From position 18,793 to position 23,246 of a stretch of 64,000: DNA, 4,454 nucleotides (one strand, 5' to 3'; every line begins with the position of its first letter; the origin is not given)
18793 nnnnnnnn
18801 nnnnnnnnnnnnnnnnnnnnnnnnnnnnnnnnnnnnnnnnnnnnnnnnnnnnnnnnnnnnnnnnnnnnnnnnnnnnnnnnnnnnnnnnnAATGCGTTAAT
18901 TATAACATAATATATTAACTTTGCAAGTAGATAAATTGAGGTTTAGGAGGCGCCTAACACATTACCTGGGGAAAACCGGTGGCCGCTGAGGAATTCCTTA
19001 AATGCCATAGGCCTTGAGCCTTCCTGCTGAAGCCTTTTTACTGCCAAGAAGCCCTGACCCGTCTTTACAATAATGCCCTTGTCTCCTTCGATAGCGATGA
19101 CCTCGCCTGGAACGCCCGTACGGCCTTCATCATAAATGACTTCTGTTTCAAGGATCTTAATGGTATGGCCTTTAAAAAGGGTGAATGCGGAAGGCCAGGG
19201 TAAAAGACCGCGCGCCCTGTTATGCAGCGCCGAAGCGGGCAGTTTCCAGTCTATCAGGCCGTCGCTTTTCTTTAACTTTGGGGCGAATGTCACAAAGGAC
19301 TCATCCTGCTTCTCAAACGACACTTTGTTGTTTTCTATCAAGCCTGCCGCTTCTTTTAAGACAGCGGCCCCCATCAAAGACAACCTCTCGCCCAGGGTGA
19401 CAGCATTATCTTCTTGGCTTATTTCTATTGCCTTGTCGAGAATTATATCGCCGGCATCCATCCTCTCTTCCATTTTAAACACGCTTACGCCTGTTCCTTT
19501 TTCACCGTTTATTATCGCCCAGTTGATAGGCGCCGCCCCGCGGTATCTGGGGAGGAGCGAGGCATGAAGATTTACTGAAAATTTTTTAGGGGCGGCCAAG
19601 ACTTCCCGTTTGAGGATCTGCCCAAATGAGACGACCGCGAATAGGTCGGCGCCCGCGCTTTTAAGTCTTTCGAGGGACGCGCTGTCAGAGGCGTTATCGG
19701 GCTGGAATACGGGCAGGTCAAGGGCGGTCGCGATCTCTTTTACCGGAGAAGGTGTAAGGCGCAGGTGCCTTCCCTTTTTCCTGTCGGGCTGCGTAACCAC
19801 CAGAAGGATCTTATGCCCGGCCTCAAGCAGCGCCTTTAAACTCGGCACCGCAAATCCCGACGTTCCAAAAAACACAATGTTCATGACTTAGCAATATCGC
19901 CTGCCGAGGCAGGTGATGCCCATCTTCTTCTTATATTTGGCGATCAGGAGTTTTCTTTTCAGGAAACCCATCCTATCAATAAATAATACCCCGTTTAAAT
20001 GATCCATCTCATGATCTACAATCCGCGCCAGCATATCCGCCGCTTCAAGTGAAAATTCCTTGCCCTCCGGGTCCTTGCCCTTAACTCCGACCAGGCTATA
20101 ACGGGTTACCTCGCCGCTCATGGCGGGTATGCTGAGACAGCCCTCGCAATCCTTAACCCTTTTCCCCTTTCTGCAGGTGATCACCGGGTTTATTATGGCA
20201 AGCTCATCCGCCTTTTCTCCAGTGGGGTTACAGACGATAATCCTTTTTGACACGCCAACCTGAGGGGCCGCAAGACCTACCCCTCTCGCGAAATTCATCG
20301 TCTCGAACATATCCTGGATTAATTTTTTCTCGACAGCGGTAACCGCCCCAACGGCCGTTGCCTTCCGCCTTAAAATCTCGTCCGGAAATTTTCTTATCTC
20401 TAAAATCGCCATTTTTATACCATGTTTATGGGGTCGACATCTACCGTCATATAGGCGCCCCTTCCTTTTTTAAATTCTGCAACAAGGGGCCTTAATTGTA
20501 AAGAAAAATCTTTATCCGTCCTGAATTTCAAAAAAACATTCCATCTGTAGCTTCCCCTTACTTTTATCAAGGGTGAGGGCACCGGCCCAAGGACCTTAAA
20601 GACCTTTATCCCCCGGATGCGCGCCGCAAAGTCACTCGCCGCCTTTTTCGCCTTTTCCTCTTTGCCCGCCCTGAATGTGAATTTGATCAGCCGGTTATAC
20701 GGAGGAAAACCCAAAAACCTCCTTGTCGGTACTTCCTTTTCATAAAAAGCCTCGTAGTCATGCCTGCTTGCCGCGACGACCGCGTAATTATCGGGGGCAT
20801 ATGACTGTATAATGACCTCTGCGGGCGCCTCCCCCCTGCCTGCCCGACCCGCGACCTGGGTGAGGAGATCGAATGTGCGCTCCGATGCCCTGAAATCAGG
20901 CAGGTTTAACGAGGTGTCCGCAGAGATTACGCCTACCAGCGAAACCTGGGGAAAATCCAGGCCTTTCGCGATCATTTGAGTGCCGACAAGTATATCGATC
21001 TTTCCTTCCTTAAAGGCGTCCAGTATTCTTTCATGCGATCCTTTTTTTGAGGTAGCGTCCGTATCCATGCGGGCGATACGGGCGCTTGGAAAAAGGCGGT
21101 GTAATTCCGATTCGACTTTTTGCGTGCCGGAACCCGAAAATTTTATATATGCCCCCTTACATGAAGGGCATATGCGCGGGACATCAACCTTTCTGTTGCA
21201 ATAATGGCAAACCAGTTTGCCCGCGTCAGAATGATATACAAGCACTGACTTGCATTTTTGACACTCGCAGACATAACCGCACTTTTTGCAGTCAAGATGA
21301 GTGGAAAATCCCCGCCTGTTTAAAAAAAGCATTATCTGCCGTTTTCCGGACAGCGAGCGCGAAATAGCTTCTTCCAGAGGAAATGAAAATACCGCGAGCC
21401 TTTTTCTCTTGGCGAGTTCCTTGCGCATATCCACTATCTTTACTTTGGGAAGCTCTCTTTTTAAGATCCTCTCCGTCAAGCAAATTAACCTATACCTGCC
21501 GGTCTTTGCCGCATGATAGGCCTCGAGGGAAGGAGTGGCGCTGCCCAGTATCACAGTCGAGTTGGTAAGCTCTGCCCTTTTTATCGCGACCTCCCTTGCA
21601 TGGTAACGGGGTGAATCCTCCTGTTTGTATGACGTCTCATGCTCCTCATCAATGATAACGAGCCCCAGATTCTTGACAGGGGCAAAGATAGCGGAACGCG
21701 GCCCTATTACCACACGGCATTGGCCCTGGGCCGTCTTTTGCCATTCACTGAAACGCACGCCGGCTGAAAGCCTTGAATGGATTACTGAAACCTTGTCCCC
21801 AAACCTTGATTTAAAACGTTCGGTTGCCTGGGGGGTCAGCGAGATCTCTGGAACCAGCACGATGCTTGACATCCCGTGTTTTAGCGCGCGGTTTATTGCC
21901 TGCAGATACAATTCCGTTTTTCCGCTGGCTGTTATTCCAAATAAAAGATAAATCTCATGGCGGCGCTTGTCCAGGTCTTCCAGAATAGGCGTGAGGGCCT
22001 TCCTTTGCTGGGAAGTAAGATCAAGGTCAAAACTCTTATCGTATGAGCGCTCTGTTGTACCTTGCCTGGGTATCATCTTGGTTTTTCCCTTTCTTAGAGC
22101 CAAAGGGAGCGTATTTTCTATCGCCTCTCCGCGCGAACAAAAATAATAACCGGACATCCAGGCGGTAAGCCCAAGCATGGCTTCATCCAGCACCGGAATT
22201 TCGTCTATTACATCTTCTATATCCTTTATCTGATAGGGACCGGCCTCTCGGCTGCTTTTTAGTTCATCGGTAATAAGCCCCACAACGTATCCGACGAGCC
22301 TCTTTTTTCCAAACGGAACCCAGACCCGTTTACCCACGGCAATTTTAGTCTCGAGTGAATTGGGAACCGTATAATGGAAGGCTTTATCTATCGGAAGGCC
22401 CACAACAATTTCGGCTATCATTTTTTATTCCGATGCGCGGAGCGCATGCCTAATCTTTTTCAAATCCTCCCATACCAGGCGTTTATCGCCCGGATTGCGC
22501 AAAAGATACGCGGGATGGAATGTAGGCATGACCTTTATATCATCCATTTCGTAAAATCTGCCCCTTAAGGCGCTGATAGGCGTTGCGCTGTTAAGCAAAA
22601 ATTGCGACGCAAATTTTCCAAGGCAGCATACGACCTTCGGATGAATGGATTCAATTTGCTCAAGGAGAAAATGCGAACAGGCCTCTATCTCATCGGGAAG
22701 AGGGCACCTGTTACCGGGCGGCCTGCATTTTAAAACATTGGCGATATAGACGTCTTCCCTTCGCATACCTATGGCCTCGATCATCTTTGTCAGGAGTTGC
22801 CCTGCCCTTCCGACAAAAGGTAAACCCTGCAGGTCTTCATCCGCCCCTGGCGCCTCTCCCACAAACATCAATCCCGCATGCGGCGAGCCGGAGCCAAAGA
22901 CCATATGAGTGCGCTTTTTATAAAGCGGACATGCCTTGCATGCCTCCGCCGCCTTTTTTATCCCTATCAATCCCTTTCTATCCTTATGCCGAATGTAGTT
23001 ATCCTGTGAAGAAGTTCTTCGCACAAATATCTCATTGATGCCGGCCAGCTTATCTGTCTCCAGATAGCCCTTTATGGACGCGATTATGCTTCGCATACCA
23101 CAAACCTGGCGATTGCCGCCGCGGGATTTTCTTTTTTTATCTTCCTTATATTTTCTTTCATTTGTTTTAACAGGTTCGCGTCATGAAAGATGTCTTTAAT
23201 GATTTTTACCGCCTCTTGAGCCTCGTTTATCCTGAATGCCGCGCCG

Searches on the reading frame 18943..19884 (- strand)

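Call 18: search_protein_families(library=pfam, proteins=[window:18943-19884:-], max_evalue=0.00001)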
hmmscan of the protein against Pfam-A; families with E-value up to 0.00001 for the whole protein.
window:18943-19884:- (313 aa): 2 families
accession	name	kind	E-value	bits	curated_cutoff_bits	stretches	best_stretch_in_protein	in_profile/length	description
PF00551.24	Formyl_trans_N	-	3.8e-39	134.7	26.1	1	1-177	1-178/181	Formyl transferase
PF02911.23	Formyl_trans_C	-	1.5e-25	89.7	21.1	1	203-303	1-100/100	Formyl transferase, C-terminal domain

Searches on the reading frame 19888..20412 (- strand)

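Call 18: search_protein_families(library=pfam, proteins=[window:19888-20412:-], max_evalue=0.00001)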
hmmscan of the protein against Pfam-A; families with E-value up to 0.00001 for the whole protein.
window:19888-20412:- (174 aa): 1 family
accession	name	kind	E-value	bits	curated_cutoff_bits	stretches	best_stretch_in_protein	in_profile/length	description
PF01327.26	Pep_deformylase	-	3.6e-48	163.6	22.8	1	4-153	2-155/156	Polypeptide deformylase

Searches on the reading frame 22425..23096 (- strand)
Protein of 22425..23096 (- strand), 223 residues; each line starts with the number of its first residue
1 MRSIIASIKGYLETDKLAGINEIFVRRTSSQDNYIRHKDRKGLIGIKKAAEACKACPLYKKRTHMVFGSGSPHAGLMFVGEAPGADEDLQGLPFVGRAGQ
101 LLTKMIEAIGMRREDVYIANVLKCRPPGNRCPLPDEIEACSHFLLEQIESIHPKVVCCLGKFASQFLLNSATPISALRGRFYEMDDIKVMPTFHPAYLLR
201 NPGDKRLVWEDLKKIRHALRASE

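Call 18: search_protein_families(library=pfam, proteins=[window:22425-23096:-], max_evalue=0.00001)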
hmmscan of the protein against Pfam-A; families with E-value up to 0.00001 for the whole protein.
window:22425-23096:- (223 aa): 1 family
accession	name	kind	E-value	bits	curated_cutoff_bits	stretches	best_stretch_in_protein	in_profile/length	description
PF03167.25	UDG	-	3.1e-41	141.2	24.3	1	67-213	1-141/141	Uracil DNA glycosylase superfamily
